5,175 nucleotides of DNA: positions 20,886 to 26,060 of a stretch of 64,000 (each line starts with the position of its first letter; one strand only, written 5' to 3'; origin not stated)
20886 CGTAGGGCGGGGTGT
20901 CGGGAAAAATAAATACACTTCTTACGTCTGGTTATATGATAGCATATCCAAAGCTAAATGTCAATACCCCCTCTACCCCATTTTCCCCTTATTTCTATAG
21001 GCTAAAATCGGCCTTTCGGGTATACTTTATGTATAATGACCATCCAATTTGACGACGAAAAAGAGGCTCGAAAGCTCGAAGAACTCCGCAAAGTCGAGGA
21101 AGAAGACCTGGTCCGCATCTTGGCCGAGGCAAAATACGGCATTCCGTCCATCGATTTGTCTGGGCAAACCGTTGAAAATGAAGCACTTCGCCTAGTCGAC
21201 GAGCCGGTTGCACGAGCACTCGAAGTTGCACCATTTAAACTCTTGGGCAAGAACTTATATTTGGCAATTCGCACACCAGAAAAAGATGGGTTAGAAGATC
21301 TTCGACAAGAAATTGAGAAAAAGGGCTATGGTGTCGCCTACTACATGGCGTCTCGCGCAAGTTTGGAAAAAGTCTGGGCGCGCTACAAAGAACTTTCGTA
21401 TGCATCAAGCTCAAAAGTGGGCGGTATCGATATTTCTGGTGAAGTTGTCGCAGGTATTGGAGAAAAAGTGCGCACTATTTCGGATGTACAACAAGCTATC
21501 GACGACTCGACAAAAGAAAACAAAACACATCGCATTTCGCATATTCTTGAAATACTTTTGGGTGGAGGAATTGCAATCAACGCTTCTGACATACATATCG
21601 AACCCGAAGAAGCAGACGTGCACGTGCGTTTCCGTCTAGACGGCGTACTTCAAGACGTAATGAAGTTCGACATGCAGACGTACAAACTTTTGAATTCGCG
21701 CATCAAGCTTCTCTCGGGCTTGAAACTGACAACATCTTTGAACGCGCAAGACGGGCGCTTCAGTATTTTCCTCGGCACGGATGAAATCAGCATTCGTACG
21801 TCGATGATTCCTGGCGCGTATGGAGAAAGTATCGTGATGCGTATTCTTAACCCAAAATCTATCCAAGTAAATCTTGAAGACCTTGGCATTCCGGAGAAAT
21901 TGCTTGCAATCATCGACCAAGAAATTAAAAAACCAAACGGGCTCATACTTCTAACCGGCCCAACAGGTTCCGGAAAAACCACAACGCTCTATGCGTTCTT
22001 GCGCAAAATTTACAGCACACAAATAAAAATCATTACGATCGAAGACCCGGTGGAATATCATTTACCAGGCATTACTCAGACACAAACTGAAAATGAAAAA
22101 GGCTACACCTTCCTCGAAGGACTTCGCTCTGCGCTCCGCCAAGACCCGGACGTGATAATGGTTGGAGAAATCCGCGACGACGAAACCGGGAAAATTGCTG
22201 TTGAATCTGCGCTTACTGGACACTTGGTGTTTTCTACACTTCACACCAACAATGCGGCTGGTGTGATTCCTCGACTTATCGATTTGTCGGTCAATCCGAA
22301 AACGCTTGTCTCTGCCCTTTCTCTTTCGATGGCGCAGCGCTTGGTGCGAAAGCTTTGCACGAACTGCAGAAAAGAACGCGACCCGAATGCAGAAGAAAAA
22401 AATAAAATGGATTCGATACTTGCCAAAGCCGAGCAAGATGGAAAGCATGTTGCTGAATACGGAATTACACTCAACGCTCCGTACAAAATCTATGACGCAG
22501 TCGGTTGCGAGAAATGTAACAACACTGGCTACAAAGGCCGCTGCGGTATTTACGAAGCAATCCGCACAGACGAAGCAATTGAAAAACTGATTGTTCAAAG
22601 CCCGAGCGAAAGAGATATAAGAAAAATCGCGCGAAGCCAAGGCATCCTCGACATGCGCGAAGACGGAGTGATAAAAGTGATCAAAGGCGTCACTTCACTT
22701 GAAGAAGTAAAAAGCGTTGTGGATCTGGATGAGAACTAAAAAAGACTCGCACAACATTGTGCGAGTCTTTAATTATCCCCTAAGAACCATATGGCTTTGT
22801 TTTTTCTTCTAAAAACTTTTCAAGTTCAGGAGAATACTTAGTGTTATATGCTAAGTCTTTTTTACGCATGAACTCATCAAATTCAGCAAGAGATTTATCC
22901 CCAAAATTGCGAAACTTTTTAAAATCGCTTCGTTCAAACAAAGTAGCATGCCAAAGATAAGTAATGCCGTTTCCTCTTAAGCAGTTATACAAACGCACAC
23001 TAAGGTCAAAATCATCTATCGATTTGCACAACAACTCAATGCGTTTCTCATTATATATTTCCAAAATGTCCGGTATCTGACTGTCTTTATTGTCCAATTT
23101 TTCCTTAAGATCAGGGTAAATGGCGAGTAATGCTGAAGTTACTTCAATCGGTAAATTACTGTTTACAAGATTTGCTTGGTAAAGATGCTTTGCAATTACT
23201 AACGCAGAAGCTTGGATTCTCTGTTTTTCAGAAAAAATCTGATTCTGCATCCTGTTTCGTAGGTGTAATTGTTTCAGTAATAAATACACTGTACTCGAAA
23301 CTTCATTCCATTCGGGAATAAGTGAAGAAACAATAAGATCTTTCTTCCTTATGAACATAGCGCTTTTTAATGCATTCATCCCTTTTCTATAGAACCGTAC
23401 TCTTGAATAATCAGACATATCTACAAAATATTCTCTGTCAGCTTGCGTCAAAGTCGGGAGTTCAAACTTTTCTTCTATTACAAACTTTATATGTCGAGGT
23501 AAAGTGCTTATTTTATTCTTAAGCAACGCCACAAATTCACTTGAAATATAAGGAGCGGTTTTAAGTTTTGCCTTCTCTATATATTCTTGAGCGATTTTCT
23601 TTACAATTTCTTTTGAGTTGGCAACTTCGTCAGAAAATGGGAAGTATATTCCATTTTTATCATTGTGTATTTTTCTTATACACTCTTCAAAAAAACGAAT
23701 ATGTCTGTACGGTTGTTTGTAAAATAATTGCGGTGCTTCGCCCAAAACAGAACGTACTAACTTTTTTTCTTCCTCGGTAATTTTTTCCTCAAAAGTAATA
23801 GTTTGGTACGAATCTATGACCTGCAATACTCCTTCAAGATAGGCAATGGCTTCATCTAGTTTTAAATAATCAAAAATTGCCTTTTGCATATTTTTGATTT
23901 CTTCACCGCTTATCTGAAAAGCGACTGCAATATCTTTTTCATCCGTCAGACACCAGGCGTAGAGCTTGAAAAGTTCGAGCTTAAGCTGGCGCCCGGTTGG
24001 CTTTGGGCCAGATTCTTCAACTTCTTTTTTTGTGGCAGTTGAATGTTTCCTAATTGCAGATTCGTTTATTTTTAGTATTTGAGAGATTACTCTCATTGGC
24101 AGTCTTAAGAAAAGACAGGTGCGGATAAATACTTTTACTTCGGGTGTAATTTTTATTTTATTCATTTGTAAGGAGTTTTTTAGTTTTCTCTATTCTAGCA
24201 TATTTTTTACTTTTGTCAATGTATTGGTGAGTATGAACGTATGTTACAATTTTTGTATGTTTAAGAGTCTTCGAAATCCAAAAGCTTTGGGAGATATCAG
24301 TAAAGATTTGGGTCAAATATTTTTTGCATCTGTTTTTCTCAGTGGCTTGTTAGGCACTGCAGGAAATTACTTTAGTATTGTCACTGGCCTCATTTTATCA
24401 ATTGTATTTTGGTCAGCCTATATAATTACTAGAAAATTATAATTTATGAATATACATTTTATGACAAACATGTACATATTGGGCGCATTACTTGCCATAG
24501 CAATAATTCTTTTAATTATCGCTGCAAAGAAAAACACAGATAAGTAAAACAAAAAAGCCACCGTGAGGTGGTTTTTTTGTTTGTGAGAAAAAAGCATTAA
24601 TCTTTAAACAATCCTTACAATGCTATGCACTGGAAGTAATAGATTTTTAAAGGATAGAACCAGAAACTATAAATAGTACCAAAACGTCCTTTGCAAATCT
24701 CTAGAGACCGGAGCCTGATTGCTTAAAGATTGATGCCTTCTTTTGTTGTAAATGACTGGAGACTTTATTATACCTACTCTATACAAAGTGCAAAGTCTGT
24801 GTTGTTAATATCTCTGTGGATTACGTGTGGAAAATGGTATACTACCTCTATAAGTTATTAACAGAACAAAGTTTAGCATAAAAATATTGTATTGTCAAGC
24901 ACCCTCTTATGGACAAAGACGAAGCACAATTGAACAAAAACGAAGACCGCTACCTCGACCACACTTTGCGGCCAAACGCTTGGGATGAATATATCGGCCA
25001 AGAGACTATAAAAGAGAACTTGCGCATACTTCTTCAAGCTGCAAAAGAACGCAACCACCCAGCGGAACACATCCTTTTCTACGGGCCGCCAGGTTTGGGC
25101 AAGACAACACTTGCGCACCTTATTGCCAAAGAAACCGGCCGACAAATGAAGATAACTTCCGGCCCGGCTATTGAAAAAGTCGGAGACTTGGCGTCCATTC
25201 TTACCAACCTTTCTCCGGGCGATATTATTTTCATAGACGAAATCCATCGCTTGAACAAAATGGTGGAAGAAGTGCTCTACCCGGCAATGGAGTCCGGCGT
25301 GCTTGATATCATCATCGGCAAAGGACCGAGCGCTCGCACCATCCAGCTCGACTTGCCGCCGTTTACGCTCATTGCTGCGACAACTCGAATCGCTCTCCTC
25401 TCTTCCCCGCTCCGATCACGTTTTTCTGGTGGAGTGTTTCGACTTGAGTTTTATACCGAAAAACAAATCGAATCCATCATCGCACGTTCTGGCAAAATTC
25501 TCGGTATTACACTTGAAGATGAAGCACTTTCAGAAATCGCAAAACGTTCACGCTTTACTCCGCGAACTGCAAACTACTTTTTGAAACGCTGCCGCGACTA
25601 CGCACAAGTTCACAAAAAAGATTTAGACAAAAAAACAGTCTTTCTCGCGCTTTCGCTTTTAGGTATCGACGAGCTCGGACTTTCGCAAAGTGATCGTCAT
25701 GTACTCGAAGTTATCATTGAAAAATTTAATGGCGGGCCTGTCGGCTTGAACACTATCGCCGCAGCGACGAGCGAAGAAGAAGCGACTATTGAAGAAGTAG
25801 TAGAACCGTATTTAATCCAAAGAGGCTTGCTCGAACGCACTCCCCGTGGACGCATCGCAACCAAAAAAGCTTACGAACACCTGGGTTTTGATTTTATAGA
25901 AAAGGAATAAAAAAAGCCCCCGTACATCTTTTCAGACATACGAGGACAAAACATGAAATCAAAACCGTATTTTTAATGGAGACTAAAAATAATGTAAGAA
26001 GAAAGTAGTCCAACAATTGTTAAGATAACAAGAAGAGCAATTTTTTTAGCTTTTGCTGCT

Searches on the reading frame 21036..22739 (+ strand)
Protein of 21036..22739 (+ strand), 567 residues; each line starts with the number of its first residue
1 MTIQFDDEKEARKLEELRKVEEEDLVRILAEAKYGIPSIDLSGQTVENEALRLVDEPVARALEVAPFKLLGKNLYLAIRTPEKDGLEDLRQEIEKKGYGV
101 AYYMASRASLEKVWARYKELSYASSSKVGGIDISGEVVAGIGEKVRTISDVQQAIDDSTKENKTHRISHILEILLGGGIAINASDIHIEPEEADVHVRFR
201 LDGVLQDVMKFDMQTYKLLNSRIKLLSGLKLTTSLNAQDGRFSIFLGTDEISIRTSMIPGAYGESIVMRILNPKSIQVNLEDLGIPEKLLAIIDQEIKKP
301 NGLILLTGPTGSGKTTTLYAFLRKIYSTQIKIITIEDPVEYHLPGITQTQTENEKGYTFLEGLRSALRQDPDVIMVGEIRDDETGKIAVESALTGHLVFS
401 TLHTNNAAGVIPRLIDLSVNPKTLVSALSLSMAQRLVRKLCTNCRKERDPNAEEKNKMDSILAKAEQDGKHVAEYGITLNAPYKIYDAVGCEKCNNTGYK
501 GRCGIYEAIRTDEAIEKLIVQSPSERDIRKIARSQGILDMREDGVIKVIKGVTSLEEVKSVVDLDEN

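Call 111: search_protein_families(library=pfam, proteins=[window:21036-22739:+], max_evalue=0.00001)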
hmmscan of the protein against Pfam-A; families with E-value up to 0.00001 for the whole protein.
window:21036-22739:+ (567 aa): 2 families
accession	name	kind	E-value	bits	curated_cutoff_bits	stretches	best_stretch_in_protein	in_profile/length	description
PF00437.27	T2SSE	-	9.2e-117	390.2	24.9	1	167-559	8-369/370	Type II/IV secretion system protein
PF05157.20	MshEN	-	3.9e-06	27.2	23.1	0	34-117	1-83/90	MshEN domain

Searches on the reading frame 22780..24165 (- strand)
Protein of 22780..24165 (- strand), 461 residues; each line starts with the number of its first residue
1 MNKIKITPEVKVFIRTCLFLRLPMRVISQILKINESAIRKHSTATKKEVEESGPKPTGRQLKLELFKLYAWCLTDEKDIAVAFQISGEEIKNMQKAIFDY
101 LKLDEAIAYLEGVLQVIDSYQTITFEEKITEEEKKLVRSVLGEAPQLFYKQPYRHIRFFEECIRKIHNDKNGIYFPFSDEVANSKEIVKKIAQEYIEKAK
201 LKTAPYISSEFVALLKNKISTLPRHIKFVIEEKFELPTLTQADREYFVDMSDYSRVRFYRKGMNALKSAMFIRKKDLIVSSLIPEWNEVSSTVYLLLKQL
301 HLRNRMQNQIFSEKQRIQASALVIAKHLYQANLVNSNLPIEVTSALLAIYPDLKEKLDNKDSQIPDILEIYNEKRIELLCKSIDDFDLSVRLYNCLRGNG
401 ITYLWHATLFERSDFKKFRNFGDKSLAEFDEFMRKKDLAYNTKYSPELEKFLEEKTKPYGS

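Call 111: search_protein_families(library=pfam, proteins=[window:22780-24165:-], max_evalue=0.00001)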
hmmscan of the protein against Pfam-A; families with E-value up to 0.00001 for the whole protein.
window:22780-24165:- (461 aa): 1 family
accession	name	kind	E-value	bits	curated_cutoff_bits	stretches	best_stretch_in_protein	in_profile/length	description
PF03118.21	RNA_pol_A_CTD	-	5.1e-13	49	23.8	1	375-431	7-63/67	Bacterial RNA polymerase, alpha chain C terminal domain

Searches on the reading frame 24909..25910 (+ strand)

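Call 111: search_protein_families(library=pfam, proteins=[window:24909-25910:+], max_evalue=0.00001)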
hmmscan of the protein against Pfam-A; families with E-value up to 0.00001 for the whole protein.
window:24909-25910:+ (333 aa): 6 families
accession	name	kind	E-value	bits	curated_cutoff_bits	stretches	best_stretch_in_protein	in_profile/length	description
PF05496.18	RuvB_N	-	6.9e-72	240.8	27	1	20-173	1-154/159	Holliday junction DNA helicase RuvB P-loop domain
PF05491.19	RuvB_C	-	3.8e-27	94.5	24.7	1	255-325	1-71/72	RuvB C-terminal winged helix domain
PF17864.7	AAA_lid_4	-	3.2e-20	72.1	27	1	182-254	1-74/74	RuvB AAA lid domain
PF00004.35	AAA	-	4.9e-20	72.7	21.2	1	55-173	1-124/131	ATPase family associated with various cellular activities (AAA)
PF07728.20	AAA_5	-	2e-09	38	22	1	54-172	1-139/139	AAA domain (dynein-related subfamily)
PF06068.19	TIP49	-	2.1e-06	27.6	23.8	0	26-83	24-81/347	TIP49 P-loop domain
